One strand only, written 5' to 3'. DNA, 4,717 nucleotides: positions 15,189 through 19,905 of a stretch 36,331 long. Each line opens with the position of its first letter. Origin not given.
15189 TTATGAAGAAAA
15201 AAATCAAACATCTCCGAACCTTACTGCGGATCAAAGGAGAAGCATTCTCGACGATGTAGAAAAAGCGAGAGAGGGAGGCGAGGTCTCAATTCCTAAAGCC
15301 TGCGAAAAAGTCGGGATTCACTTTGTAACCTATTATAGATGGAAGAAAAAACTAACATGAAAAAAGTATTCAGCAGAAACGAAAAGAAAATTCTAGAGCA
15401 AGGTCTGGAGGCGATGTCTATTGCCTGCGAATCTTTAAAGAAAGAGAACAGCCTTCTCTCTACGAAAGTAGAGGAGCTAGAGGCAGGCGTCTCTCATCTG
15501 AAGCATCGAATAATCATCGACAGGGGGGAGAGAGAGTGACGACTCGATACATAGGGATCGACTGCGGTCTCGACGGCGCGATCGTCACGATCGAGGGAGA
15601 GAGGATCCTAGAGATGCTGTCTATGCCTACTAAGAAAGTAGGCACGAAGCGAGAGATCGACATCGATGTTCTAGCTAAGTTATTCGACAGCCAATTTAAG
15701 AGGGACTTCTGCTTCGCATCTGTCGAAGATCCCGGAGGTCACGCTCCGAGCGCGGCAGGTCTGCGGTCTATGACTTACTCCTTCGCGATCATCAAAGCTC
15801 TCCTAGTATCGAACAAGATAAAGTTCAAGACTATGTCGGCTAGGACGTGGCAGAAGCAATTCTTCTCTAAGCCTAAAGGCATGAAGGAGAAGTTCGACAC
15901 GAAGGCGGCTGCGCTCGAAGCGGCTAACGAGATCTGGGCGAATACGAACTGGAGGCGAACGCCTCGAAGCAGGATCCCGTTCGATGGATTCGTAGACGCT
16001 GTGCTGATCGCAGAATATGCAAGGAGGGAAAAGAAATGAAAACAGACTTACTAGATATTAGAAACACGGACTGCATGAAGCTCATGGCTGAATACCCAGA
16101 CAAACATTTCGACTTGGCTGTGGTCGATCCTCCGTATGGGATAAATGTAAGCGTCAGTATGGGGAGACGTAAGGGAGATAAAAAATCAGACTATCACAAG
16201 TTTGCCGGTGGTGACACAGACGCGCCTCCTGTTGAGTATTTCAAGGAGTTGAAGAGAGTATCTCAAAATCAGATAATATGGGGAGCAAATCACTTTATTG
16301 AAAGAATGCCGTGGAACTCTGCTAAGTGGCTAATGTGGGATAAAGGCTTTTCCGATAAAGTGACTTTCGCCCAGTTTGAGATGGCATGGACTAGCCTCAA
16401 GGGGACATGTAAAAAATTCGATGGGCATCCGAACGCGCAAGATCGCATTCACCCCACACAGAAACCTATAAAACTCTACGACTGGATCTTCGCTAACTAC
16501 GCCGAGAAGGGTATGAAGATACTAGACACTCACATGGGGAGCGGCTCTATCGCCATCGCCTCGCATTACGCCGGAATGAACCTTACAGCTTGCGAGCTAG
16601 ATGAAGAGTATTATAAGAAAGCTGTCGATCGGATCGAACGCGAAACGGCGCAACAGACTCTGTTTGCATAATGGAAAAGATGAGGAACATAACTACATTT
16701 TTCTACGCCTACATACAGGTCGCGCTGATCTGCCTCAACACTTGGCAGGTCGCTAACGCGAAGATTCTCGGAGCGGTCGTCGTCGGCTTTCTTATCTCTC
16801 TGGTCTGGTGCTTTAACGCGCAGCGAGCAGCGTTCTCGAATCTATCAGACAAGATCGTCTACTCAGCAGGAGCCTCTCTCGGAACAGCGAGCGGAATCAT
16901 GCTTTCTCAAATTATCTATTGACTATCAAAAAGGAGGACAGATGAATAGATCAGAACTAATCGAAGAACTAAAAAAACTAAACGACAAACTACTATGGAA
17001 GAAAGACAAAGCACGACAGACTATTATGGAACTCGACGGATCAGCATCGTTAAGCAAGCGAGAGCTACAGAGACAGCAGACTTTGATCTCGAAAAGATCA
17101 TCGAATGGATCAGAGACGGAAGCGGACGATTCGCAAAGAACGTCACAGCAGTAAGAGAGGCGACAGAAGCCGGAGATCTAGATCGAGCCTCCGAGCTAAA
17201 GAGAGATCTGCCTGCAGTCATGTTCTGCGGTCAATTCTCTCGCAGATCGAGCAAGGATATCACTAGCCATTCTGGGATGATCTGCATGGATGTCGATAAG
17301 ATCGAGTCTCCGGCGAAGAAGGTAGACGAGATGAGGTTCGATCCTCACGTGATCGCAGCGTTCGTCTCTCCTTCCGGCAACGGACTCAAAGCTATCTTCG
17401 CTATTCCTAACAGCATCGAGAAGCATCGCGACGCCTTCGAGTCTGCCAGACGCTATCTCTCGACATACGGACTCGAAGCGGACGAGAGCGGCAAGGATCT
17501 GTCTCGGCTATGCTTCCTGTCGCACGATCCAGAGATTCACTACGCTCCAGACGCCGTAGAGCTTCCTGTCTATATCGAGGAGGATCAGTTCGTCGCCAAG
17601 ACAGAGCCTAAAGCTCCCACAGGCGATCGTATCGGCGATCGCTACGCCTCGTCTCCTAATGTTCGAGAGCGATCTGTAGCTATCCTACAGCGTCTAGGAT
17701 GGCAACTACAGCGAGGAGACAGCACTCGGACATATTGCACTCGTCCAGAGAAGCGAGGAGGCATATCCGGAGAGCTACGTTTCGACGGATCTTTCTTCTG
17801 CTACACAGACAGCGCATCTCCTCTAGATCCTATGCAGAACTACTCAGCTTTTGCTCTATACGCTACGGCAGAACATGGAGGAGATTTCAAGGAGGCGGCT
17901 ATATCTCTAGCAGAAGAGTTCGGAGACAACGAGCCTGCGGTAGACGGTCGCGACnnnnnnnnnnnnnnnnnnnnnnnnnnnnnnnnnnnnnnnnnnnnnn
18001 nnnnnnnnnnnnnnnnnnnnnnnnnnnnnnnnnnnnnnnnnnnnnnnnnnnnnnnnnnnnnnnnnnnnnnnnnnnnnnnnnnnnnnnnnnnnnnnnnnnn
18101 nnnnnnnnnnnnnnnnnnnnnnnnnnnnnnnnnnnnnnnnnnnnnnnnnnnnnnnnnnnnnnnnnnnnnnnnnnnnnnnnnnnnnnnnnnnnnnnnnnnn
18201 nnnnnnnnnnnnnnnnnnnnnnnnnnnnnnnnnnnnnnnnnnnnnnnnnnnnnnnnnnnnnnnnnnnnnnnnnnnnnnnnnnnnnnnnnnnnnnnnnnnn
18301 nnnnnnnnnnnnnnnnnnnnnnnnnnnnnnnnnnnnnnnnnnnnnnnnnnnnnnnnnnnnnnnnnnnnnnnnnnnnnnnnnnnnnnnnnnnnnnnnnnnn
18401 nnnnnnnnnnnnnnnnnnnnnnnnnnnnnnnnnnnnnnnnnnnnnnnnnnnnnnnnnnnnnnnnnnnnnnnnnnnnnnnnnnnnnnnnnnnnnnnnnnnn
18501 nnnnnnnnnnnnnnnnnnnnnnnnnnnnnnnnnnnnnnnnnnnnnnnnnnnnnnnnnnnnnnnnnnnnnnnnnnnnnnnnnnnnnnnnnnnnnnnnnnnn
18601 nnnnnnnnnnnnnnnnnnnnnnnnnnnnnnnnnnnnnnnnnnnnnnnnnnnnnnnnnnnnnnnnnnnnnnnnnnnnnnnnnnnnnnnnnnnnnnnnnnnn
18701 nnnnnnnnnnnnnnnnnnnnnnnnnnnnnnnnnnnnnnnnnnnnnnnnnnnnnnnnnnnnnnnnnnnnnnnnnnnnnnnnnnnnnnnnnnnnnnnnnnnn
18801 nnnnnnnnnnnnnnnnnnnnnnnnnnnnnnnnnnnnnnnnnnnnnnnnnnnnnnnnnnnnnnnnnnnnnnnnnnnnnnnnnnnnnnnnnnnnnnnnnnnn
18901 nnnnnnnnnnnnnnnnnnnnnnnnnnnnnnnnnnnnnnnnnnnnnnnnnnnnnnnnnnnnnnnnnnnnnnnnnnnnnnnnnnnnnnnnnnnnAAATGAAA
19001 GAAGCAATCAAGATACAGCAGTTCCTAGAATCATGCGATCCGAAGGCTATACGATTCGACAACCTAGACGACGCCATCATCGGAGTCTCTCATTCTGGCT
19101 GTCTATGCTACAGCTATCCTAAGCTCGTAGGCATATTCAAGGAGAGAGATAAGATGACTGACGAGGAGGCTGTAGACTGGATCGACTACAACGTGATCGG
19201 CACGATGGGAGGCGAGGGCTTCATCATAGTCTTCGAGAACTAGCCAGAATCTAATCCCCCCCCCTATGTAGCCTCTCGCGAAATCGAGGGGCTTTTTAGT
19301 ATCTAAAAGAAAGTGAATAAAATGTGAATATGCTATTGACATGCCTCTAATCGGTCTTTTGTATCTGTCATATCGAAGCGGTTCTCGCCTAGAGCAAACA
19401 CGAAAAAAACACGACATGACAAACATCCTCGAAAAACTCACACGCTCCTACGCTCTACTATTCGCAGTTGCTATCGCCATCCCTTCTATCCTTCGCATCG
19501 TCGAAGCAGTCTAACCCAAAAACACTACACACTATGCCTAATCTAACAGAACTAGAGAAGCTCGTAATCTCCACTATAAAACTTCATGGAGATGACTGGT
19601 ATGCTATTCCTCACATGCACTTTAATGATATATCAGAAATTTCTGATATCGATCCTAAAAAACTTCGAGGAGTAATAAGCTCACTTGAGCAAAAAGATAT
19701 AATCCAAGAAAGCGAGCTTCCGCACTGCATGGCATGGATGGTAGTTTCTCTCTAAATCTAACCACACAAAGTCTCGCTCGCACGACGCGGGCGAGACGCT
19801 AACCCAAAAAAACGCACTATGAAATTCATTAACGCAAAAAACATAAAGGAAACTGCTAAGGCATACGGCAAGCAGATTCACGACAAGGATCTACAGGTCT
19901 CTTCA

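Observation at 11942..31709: Six copies of a ~105-bp conserved promoter + complete 5' leader cassette, each fused to a different orphan gene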

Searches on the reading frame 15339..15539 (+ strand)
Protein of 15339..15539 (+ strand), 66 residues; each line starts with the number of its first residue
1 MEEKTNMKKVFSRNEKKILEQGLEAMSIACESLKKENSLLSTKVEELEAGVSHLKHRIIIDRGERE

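Call 58: search_protein_families(library=pfam, proteins=[window:15339-15539:+], max_evalue=0.01)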
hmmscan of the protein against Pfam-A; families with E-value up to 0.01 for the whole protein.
window:15339-15539:+ (66 aa): 4 families
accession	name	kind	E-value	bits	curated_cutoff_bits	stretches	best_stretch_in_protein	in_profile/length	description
PF05377.16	FlaC_arch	-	0.00099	19.9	27.8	1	19-53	5-39/55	Flagella accessory protein C (FlaC)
PF07558.16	Shugoshin_N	-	0.0016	18.7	30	1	32-55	11-34/45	Shugoshin N-terminal coiled-coil region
PF18504.6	Csm1_N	-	0.0075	17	26.3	1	16-58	8-50/70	Csm1 N-terminal domain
PF02183.23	HALZ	-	0.0078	16.8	28.1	0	24-49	15-40/43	Homeobox associated leucine zipper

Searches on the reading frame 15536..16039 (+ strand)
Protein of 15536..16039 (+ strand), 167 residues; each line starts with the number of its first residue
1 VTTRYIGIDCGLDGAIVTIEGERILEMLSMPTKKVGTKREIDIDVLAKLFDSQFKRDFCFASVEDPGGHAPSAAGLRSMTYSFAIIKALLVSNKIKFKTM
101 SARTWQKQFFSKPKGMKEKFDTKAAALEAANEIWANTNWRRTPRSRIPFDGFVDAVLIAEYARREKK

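Call 8: search_protein_families(library=phrogs, proteins=[window:15536-16039:+])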
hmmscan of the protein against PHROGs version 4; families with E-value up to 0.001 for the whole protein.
window:15536-16039:+ (167 aa): 2 families
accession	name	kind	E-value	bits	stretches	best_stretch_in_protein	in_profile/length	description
phrog_1770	-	DNA, RNA and nucleotide metabolism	2.1e-20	74.3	1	2-166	3-151/158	Holliday junction resolvase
phrog_159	-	DNA, RNA and nucleotide metabolism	4.6e-05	23.6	1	1-162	86-246/330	RuvC-like Holliday junction resolvase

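Call 58: search_protein_families(library=pfam, proteins=[window:15536-16039:+], max_evalue=0.01)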
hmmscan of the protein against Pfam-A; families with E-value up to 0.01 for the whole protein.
window:15536-16039:+ (167 aa): 0 families

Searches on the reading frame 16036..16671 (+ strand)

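Call 8: search_protein_families(library=phrogs, proteins=[window:16036-16671:+])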
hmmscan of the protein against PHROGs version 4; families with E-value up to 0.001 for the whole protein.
window:16036-16671:+ (211 aa): 10 families
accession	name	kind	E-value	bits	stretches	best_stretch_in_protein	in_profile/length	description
phrog_67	-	other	3.2e-37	130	1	1-211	119-354/743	DNA methyltransferase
phrog_23224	-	other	2.5e-28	100.3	2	9-128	71-200/305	DNA methyltransferase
phrog_498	-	other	6.1e-23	82.2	1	22-208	220-428/633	DNA methyltransferase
phrog_18293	-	other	6.4e-18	65.8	1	134-205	41-112/119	methyltransferase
phrog_3008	-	other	5.2e-15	56.4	1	134-210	145-221/244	DNA methyltransferase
phrog_6952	-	other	6.6e-07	30.4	1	139-201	114-176/181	DNA methyltransferase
phrog_8769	-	other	8.8e-07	29.7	1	162-203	15-56/71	methyltransferase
phrog_23085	-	unknown function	1e-06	29.4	1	137-200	42-105/138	-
phrog_23148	-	unknown function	1.6e-06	29.2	1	133-202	79-148/165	-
phrog_6025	-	other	0.0002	22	1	6-54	12-59/192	DNA methyltransferase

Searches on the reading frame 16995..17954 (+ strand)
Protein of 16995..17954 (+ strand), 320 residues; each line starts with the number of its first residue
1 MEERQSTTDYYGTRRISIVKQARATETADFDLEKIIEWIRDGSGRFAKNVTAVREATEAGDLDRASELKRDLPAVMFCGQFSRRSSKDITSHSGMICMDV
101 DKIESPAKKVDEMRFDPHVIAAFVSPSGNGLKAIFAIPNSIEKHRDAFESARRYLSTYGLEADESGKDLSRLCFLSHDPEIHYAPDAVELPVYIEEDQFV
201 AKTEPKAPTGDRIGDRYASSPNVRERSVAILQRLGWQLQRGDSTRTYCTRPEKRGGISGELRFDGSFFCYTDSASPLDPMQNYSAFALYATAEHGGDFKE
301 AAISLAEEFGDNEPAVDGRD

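Call 66: search_dna_similar(query=window:16995-17954:+, collection=phages, mode=protein, max_rows=15, max_evalue=0.001)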
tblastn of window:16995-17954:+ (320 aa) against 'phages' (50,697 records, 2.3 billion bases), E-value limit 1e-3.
Records with a match: 31; places in all: 31; records where one place covers at least 80% of the query: 0.
Best place of each record, by identity: <60% 31.
By first word of the organism name: Bacteriophage 9; Cellulophaga 9; Flavobacterium 5; Nonlabens 4; Caudoviricetes 2; Maribacter 1; Tenacibaculum 1.
By host as written in the record: - 11; Flavobacterium sp. BAL314 5; Persicivirga sp. IMCC12024 4; Cellulophaga sp. HaHa_2_95 4; Cellulophaga baltica NN016046 2; Cellulophaga baltica NN016038 2; Maribacter halichondriae 1; Tenacibaculum sp. 1; and 1 more.
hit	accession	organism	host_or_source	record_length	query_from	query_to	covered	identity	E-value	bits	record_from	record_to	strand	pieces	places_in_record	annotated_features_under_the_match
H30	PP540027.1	Maribacter phage Panino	Maribacter halichondriae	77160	15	256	76%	28.5%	5e-23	105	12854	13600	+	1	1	DNA primase/helicase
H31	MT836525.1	Bacteriophage sp.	human fecal samples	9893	15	209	61%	31.0%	1e-9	65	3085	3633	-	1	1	record has no annotation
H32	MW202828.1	Caudoviricetes sp.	Manatee Spring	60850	16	182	52%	34.3%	6e-22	102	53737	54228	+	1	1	vire al domain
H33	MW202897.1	Caudoviricetes sp.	Manatee Spring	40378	25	218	61%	27.5%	3e-13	76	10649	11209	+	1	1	virulence associated protein E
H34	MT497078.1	Flavobacterium phage vB_FspP_elemoE_10-3D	Flavobacterium sp. BAL314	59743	31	209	56%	29.6%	4e-18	91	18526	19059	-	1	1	DNA primase/helicase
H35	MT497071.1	Flavobacterium phage vB_FspP_elemoF_6-3D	Flavobacterium sp. BAL314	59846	31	209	56%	29.6%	4e-18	91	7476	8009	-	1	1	DNA primase/helicase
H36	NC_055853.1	Flavobacterium phage vB_FspP_elemoF_6-3D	Flavobacterium sp. BAL314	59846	31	209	56%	29.6%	4e-18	91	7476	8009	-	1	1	DNA primase/helicase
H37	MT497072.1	Flavobacterium phage vB_FspP_elemoE_6-9C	Flavobacterium sp. BAL314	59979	31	209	56%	29.6%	4e-18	91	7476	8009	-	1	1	DNA primase/helicase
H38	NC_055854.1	Flavobacterium phage vB_FspP_elemoE_6-9C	Flavobacterium sp. BAL314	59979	31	209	56%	29.6%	4e-18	91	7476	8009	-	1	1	DNA primase/helicase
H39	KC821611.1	Cellulophaga phage phi46:1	Cellulophaga baltica NN016046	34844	43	193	47%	33.3%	2e-12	74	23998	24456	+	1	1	virulence-associated protein E /helicase/ primase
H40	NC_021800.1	Cellulophaga phage phi46:1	Cellulophaga baltica NN016046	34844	43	193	47%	33.3%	2e-12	74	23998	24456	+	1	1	DNA primase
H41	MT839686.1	Bacteriophage sp.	human fecal samples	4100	18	179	51%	30.8%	2e-11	71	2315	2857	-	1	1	record has no annotation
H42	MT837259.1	Bacteriophage sp.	human fecal samples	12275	32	179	46%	32.5%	7e-10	66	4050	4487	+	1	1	record has no annotation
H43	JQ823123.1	Nonlabens phage P12024L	Persicivirga sp. IMCC12024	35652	29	196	53%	28.3%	1e-9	66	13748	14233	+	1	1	DNA primase domain protein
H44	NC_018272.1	Nonlabens phage P12024L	Persicivirga sp. IMCC12024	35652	29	196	53%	28.3%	1e-9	66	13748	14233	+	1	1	DNA primase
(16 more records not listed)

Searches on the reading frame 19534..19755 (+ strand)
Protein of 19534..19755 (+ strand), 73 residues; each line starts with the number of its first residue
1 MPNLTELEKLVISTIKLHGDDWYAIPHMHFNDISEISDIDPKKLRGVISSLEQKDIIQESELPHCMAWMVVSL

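Call 56: search_protein_families(library=phrogs, proteins=[window:19534-19755:+], max_evalue=0.01)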
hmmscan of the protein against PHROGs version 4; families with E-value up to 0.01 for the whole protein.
window:19534-19755:+ (73 aa): 1 family
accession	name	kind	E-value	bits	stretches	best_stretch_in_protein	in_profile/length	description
phrog_25342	-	unknown function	0.0027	19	1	3-58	5-61/94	-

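Call 59: search_protein_families(library=pfam, proteins=[window:19534-19755:+], max_evalue=0.01)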
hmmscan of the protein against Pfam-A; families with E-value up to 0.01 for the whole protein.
window:19534-19755:+ (73 aa): 1 family
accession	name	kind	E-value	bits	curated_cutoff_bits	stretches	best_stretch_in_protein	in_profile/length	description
PF13730.12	HTH_36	-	0.0005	20.2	25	1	3-57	2-55/55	Helix-turn-helix domain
